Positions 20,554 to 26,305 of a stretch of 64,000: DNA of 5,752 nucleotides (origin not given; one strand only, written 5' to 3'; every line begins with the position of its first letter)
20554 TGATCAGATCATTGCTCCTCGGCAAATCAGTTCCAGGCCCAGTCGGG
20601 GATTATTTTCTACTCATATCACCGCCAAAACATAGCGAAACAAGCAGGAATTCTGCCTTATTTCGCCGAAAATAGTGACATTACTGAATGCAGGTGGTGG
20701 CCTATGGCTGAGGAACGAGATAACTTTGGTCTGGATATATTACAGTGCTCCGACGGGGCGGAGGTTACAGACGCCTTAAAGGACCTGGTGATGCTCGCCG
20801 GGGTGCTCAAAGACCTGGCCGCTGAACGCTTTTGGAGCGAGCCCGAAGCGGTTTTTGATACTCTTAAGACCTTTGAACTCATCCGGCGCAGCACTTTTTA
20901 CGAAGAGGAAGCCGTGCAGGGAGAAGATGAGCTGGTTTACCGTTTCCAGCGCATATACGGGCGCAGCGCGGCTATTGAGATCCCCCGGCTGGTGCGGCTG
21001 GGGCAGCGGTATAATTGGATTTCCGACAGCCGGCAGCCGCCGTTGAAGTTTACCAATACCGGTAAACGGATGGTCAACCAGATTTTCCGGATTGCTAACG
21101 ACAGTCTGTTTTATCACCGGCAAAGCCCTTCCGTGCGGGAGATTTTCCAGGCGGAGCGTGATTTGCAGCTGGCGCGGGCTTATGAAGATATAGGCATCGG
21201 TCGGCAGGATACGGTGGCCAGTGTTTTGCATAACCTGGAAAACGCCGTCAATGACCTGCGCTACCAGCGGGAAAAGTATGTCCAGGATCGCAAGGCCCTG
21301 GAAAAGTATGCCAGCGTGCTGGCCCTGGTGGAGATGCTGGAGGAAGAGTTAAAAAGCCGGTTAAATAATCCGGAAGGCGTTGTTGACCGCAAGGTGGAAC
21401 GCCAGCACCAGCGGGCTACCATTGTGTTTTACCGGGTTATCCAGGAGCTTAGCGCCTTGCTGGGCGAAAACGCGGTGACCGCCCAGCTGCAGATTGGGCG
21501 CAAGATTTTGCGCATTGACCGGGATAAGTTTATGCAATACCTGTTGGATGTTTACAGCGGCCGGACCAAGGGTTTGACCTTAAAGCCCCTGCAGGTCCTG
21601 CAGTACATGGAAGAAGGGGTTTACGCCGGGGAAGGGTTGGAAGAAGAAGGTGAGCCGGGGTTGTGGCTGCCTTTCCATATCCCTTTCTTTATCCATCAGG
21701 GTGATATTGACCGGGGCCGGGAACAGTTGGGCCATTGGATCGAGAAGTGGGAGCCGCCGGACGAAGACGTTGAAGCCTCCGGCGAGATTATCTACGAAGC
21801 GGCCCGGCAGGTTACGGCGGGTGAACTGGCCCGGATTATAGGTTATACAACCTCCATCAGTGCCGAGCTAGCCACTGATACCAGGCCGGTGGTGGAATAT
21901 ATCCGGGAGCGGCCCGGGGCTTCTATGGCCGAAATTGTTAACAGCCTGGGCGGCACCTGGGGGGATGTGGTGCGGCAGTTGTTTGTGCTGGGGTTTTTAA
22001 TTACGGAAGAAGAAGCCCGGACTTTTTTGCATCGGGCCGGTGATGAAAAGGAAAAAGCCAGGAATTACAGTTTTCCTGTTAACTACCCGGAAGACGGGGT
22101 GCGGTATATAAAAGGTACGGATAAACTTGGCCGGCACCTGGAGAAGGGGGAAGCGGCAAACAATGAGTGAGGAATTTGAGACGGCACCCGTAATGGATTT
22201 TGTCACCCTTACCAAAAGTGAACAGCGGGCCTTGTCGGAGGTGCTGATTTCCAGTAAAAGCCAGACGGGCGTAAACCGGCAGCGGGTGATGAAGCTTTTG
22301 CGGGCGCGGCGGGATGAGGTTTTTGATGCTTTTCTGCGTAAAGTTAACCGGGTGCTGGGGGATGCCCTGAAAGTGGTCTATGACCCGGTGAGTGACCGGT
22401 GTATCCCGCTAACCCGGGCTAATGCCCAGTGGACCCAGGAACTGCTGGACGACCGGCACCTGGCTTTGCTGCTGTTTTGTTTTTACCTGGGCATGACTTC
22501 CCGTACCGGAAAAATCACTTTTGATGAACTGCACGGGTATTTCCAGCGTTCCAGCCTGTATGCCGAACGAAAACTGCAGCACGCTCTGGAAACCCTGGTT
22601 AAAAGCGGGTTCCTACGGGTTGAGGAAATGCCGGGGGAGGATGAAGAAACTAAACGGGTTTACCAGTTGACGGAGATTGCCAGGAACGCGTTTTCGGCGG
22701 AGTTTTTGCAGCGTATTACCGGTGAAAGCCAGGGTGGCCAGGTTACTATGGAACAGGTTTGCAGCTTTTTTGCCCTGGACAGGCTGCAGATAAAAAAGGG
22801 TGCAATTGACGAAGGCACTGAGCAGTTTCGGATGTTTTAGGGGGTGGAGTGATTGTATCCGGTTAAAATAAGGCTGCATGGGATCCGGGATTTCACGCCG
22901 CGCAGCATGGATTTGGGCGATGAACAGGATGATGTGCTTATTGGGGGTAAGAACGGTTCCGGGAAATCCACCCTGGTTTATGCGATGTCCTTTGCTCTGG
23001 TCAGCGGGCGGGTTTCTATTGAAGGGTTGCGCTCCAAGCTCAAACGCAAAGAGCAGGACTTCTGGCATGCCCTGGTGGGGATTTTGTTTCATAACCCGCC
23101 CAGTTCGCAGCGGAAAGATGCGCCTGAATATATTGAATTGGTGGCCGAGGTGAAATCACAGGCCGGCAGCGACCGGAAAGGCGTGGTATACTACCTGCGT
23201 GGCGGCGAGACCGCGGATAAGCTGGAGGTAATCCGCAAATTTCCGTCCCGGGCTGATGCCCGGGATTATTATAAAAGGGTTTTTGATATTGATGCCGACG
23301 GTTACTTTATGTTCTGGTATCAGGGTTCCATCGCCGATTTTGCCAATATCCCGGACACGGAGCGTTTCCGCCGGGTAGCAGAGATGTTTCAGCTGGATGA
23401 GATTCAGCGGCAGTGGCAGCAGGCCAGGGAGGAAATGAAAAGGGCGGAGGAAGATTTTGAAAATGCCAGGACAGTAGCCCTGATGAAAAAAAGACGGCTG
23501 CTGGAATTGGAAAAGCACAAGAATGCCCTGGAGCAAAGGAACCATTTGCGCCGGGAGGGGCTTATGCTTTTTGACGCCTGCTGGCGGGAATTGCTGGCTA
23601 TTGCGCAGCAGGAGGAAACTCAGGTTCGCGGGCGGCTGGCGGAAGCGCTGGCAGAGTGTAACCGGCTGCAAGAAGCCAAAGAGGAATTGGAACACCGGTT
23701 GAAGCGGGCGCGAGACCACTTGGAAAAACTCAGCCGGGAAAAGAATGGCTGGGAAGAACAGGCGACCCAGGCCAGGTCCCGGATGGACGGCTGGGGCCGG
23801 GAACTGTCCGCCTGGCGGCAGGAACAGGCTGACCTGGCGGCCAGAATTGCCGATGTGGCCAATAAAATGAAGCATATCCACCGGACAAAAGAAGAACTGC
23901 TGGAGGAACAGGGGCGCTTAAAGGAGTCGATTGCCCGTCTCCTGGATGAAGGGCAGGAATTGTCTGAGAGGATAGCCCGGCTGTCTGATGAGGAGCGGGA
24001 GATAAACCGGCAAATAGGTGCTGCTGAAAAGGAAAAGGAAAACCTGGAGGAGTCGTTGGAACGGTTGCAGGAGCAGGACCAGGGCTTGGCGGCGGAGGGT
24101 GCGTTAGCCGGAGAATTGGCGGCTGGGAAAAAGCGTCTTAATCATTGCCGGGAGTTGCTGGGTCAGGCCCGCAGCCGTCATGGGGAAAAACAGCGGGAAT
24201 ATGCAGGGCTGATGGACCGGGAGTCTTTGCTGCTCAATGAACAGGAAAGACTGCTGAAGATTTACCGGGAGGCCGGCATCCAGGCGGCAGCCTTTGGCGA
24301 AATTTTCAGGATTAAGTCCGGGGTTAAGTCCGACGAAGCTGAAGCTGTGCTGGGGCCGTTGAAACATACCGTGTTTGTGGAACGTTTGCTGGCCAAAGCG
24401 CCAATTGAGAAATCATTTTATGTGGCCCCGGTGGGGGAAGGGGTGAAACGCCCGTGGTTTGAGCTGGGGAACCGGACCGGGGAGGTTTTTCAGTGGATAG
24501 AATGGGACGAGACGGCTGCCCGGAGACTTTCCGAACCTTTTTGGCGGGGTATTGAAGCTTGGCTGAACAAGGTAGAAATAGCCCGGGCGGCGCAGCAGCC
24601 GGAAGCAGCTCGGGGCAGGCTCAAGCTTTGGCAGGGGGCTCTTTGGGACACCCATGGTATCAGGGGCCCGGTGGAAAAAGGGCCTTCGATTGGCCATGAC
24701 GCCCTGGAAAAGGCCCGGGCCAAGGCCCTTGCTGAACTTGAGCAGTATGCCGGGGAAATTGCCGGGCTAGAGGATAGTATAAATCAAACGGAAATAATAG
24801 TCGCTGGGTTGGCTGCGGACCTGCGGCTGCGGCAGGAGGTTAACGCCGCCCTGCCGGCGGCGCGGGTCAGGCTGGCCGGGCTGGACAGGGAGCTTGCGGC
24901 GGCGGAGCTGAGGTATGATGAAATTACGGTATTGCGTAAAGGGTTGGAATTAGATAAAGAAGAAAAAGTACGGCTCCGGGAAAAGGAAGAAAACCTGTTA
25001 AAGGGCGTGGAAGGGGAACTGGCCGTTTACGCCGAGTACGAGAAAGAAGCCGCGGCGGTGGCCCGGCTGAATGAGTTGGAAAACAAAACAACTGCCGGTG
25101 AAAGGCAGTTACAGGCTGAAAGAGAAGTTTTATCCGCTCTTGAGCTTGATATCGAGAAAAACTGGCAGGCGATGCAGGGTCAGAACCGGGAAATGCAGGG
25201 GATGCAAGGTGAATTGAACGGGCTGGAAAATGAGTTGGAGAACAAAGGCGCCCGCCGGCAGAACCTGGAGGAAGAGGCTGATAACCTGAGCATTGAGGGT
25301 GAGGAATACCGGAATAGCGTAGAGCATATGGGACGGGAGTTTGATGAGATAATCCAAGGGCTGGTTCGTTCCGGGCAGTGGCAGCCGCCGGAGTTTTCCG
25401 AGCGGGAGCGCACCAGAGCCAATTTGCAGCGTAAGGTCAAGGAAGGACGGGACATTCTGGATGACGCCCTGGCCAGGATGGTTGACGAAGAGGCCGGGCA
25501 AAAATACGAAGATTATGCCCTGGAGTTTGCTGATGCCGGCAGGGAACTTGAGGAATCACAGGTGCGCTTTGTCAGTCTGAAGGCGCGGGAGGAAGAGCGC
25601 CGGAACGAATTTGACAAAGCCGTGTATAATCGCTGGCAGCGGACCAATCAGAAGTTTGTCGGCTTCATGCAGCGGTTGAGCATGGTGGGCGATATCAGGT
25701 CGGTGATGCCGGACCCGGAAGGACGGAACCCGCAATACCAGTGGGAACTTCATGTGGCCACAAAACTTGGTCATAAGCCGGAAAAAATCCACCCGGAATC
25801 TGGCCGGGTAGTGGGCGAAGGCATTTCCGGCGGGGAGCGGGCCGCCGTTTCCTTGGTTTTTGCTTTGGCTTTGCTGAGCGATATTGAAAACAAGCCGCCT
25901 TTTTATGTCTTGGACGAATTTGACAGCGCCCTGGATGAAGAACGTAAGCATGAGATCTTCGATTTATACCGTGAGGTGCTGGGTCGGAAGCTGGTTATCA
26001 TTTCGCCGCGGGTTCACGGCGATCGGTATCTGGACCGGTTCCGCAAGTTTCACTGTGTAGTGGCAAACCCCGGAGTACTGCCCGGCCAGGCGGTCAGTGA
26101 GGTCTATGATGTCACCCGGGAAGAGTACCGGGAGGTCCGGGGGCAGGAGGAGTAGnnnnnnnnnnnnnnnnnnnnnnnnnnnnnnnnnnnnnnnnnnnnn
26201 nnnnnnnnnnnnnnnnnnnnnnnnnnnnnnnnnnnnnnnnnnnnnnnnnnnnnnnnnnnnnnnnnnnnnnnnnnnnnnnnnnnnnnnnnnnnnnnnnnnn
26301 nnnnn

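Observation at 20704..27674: Wadjet/MksBEFG-like condensin defence module with the Toprim jetD gene on the opposite strand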

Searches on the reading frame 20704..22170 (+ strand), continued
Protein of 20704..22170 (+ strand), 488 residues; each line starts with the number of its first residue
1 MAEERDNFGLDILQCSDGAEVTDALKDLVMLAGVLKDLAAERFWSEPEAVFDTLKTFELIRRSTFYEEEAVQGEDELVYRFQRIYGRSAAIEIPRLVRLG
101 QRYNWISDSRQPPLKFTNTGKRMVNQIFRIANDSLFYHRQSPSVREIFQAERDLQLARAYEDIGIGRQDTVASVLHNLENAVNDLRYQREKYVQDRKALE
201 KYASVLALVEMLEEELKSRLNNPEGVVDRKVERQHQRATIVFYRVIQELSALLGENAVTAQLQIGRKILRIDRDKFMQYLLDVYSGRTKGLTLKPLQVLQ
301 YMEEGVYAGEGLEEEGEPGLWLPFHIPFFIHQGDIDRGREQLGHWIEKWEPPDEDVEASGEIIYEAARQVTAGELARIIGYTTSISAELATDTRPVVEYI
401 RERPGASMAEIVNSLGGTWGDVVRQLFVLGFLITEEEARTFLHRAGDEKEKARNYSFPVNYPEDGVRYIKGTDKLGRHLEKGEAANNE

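Call 83: predict_structure(alignment_id=A4)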
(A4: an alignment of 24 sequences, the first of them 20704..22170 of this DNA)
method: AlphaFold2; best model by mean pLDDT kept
length: 488 residues; sequences in the alignment: 24
mean_pLDDT: 67.7   pTM: 0.44
mean pLDDT of the five models: 67.7, 67.3, 59.8, 58.8, 57.7
residues with pLDDT >= 90: 38; 70-90: 213; 50-70: 134; < 50: 103
segments of 3 or more residues with pLDDT < 50: 1-8, 223-226, 255-262, 264-266, 268-270, 305-332, 351-390, 482-488
pLDDT, mean of each block of 10 residues (from residue 1): 41 68 80 82 84 92 81 89 92 90 84 84 87 79 73 72 59 72 70 60 72 71 55 68 65 50 48 58 56 56 51 39 39 58 61 44 40 35 36 82 89 79 77 82 83 79 77 83 41
secondary structure, 60 per line:
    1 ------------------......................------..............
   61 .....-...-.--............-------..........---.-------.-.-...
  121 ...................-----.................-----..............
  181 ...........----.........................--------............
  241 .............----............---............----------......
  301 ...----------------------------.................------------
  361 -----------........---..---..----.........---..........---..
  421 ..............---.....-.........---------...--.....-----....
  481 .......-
elements in order: H19-40 H47-65 H74-85 H93-102 H118-139 H145-161 H167-191 H196-220 H229-253 H258-269 H273-284 H295-303 H332-348 H372-379 H394-402 H408-415 H419-434 E438-442 H444-452 E467-471 H477-487

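Call 90: search_dna_similar(query=L012:8706-10025:+, collection=plasmids, mode=protein, max_evalue=0.00001, max_rows=15)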
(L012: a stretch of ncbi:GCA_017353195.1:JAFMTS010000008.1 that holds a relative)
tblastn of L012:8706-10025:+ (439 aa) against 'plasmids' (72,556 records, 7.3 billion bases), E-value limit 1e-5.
No match.

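Call 92: find_encoding_contigs(protein=P0032, flank=8000, max_places=2)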
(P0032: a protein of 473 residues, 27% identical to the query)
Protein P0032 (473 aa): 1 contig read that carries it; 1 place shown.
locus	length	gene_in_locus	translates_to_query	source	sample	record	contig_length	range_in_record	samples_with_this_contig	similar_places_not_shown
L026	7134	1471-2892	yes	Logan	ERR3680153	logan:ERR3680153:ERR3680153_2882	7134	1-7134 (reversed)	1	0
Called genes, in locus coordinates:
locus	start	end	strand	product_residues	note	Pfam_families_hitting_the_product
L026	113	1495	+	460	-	PF09664:DUF2399 (weak)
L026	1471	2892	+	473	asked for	-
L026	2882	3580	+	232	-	-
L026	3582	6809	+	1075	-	PF02463:SMC_N (faint)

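Call 93: find_encoding_contigs(protein=P0030, flank=8000, max_places=2)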
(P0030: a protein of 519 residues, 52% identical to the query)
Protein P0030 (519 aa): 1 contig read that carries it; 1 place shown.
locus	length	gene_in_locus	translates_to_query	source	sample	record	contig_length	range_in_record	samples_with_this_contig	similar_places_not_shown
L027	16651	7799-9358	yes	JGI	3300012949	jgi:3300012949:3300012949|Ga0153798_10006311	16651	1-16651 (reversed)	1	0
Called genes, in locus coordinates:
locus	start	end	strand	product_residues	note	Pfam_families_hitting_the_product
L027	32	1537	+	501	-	PF01970:TctA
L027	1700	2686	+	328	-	PF03401:TctC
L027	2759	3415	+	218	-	PF00392:GntR, PF07729:FCD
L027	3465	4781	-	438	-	PF03553:Na_H_antiporter, PF13726:Na_H_antiport_2 (faint), PF03553:Na_H_antiporter (weak)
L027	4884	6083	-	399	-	PF01053:Cys_Met_Meta_PP, PF00155:Aminotran_1_2, PF06838:Met_gamma_lyase (weak), PF01041:DegT_DnrJ_EryC1 (weak), PF01212:Beta_elim_lyase (weak), PF00266:Aminotran_5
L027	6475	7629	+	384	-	PF04326:SLFN_AlbA_2, PF13749:HATPase_c_4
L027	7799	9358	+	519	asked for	-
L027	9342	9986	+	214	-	-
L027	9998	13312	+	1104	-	PF02463:SMC_N (faint), PF13476:AAA_23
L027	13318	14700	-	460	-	-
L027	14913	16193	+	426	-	PF02706:Wzz, PF13807:GNVR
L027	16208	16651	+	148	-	?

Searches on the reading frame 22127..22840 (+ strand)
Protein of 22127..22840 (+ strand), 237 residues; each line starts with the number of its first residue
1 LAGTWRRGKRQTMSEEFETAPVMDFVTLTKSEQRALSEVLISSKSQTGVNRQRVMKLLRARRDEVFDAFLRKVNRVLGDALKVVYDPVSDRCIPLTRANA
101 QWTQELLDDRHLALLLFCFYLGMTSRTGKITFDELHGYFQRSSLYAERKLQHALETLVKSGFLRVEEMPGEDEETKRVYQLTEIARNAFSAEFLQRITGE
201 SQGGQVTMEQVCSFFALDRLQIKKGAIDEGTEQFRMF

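Call 3: search_protein_families(library=pfam, proteins=[window:22127-22840:+], max_evalue=0.01)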
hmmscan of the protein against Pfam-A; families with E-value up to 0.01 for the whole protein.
window:22127-22840:+ (237 aa): 0 families

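Call 4: search_protein_families(library=padloc, proteins=[window:22127-22840:+], max_evalue=0.01)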
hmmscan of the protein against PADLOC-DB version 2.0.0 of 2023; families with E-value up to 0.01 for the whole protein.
window:22127-22840:+ (237 aa): 3 families
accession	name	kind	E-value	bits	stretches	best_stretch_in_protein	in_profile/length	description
PDLC00570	JetB3|JetB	-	3.7e-30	103.1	1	27-221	26-222/228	Unknown function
PDLC01438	Csa3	-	0.0026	15.9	1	61-200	136-216/305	"CAS-I,CAS-II,CAS-III,CAS-IV,CAS-V,CAS-VI; associated_signaling"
PDLC04345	PDC-M03A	-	0.0052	14.1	1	33-108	219-292/302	-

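Call 5: search_protein_families(library=ncbifam, proteins=[window:22127-22840:+], max_evalue=0.01)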
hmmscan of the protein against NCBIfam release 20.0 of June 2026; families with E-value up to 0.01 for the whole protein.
window:22127-22840:+ (237 aa): 0 families

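Call 62: search_solved_structures(query=window:22163-22840:+, max_evalue=1)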
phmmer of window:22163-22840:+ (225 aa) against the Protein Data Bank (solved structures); distinct sequences matched with E-value up to 1: 2.
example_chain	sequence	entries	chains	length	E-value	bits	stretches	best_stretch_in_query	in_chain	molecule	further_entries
7udj_H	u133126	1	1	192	0.69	12.9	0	152-202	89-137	De novo designed helical repeat protein RPB_PEW3_R4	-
7z0o_D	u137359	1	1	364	0.74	12.9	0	74-153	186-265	RNA polymerase I-specific transcription initiation factor RRN5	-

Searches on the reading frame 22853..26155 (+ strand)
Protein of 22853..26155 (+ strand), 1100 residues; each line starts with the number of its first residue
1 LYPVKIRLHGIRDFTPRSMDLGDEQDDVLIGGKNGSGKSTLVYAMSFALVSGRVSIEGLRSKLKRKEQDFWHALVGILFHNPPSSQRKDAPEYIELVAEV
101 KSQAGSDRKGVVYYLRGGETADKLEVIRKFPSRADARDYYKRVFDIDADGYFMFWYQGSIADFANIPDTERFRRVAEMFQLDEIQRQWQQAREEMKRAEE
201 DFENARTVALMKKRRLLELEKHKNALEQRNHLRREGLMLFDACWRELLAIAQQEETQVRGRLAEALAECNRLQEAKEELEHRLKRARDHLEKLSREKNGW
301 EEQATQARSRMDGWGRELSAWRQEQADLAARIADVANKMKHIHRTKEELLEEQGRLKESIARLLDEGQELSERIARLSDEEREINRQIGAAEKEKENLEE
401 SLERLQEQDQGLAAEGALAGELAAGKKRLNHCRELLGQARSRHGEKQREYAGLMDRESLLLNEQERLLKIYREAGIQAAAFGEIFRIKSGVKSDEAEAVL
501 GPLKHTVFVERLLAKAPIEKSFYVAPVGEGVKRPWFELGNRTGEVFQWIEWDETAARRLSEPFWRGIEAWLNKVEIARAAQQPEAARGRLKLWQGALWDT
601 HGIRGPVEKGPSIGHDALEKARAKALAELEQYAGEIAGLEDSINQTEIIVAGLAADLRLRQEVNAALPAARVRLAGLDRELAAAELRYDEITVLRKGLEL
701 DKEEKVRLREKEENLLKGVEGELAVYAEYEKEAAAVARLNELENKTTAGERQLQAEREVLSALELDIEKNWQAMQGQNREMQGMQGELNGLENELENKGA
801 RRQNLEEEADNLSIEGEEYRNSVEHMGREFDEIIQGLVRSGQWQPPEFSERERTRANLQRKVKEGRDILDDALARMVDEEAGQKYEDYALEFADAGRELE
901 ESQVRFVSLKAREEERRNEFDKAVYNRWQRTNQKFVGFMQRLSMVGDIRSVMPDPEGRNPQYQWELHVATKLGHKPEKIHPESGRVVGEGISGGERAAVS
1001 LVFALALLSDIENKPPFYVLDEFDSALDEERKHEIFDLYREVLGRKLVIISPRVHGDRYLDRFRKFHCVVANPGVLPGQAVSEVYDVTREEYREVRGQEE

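Call 3: search_protein_families(library=pfam, proteins=[window:22853-26155:+], max_evalue=0.01)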
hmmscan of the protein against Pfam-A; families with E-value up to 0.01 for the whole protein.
window:22853-26155:+ (1100 aa): 5 families
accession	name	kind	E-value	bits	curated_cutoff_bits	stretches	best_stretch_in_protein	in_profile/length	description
PF02463.25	SMC_N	-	1.1e-16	61.4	40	1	5-1041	4-185/220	RecF/RecN/SMC N terminal domain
PF00005.33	ABC_tran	-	3.6e-05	24.8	25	1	28-92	14-78/137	ABC transporter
PF13555.12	AAA_29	-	3.7e-05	23.8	27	1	24-52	22-49/61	P-loop containing region of AAA domain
PF13304.12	AAA_21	-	0.00076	20.1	27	0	32-53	6-39/304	AAA domain, putative AbiEii toxin, Type IV TA system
PF13476.12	AAA_23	-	0.0052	17.9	27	1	5-298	1-155/201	AAA domain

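Call 4: search_protein_families(library=padloc, proteins=[window:22853-26155:+], max_evalue=0.01)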
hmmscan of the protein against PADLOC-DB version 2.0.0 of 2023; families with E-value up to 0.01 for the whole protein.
window:22853-26155:+ (1100 aa): 18 families
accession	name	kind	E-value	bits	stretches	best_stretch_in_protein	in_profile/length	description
PDLC00580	JetC3|JetC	-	1.6e-145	484.9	2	1-517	1-518/1068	DUF3584 domain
PDLC04135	mad3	-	2.1e-18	65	2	699-1096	115-360/374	mads_3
PDLC03859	LmuB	-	1.4e-14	52.3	2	17-466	17-460/611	-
PDLC02980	AriA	-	6.4e-07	27.6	1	29-50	3-24/304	-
PDLC03865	LmuB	-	1.6e-06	24.7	1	235-408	595-748/1007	-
PDLC00269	PtuA1|PtuA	-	8.5e-06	23.3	1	1-61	1-67/446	AAA ATPase domain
PDLC04140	mad8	-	0.00024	18.7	0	28-82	30-65/314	mads_8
PDLC00519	JetC1|JetC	-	0.00027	17.3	1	26-53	24-51/1097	DUF3584 domain; MukB-like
PDLC02663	DndD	-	0.00046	17.1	1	13-51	21-59/675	DndD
PDLC02335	AbiLi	-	0.0007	16.7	0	29-48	80-99/326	AbiLi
PDLC00581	JetC3|JetC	-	0.00073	15.4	1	176-409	352-585/1473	DUF3584 domain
PDLC02727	PbeC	-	0.0008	16.1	0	25-50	29-54/660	PbeC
PDLC00582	JetC3|JetC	-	0.0011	14.8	1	177-414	323-549/1472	DUF3584 domain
PDLC02756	PbeC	-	0.002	15.2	1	24-58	30-63/643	PbeC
PDLC02664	DndD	-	0.0031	14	1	21-57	28-63/662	DndD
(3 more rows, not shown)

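Call 5: search_protein_families(library=ncbifam, proteins=[window:22853-26155:+], max_evalue=0.01)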
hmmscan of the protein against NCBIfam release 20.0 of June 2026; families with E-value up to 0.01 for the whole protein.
window:22853-26155:+ (1100 aa): 33 families (the best 25 are shown)
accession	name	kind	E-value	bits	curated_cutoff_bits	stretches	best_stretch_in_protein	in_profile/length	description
TIGR02169.1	SMC_prok_A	equivalog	1.2e-24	86.1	729.4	3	29-235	27-220/1165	chromosome segregation protein SMC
TIGR02168.1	SMC_prok_B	equivalog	6.3e-17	60.6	567.35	3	187-451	680-941/1181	chromosome segregation protein SMC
NF041034.1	Rad50_Sulf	equivalog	8.2e-14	50.4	1000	3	989-1042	778-831/872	DNA double-strand break repair ATPase Rad50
NF045780.1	TrlF_fam_ATP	equivalog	2.4e-11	43.1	350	2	29-419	314-670/944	TrlF family AAA-like ATPase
NF045487.1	ASRP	equivalog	3e-10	39.3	300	1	991-1042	530-582/593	archaea-specific SMC-related protein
NF010068.0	PRK13548.1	equivalog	2.7e-08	33.2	261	1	991-1049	138-196/261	heme ABC transporter ATP-binding protein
TIGR04520.1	ECF_ATPase_1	equivalog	4.9e-08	32.7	315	1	28-82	31-86/269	energy-coupling factor transporter ATPase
TIGR02857.1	CydD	equivalog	2.4e-06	26.8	435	0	988-1050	456-512/529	thiol reductant ABC exporter subunit CydD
NF007601.2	PRK10247.1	equivalog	2.7e-06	27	292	1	990-1045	131-180/204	iron efflux ABC transporter ATP-binding subunit FetA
TIGR04521.1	ECF_ATPase_2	equivalog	7.2e-06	25.3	330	0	28-82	34-93/279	energy-coupling factor transporter ATPase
NF002572.0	PRK02224.1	equivalog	8.4e-06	24.3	1087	0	181-415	208-434/888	DNA double-strand break repair ATPase Rad50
TIGR01978.1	sufC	equivalog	2.2e-05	24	212.8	0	983-1037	137-185/243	Fe-S cluster assembly ATPase SufC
TIGR01166.1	cbiO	subfamily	5.3e-05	22.8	211.8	1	28-82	21-77/190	cobalt ABC transporter, ATP-binding protein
NF003034.1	PRK03918.1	equivalog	5.5e-05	21.3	700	0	991-1043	789-841/878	DNA double-strand break repair ATPase Rad50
TIGR03375.1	type_I_sec_LssB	subfamily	0.00011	20.6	693.1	0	988-1051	601-659/696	type I secretion system permease/ATPase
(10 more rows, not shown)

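Call 60: search_solved_structures(query=window:22853-26155:+, max_evalue=0.001)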
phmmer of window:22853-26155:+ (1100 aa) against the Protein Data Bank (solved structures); distinct sequences matched with E-value up to 0.001: 24.
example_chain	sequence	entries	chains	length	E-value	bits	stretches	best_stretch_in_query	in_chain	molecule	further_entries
3aux_A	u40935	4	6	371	5.6e-08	34.4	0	978-1050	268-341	DNA double-strand break repair rad50 ATPase | DNA double-strand break repair Rad50 ATPase,DNA double-strand break repair Rad50 ATPase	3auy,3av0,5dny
5f3w_B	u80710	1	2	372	6.3e-08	34.3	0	978-1050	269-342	DNA double-strand break repair Rad50 ATPase,DNA double-strand break repair Rad50 ATPase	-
5xns_A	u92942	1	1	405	2.1e-07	32.6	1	902-1044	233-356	Chromosome partition protein Smc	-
5xei_A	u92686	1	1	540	7.4e-07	30.7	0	3-225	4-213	Chromosome partition protein Smc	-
3qf7_A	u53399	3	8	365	2.9e-06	28.8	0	989-1057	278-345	Rad50 | Probable DNA double-strand break repair Rad50 ATPase,Probable DNA double-strand break repa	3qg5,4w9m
6qj0_A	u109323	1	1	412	6.8e-06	27.5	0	922-1051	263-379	Structural maintenance of chromosomes protein,Structural maintenance of chromosomes protei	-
6qj1_A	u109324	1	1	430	7.5e-06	27.4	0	922-1051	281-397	Structural maintenance of chromosomes protein,Structural maintenance of chromosomes protei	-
8roj_A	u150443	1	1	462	1.2e-05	26.7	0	990-1044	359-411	Structural maintenance of chromosomes protein 3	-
4i99_A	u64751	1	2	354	2.4e-05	25.7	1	910-1044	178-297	Chromosome partition protein Smc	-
8p0a_B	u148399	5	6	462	2.7e-05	25.6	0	990-1044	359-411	Structural maintenance of chromosomes protein 3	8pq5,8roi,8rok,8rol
8roh_A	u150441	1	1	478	2.9e-05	25.4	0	990-1044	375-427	Structural maintenance of chromosomes protein 3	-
3tho_A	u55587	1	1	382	6.9e-05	24.2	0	989-1050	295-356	Probable DNA double-strand break repair Rad50 ATPase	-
1xef_A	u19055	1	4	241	0.00013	23.3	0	988-1062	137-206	Alpha-hemolysin translocation ATP-binding protein hlyB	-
6qpw_E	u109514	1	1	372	0.00013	23.3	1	888-1047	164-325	Sister chromatid cohesion protein 1,Structural maintenance of chromosomes protein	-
1e69_A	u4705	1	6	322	0.00014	23.2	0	991-1041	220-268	CHROMOSOME SEGREGATION SMC PROTEIN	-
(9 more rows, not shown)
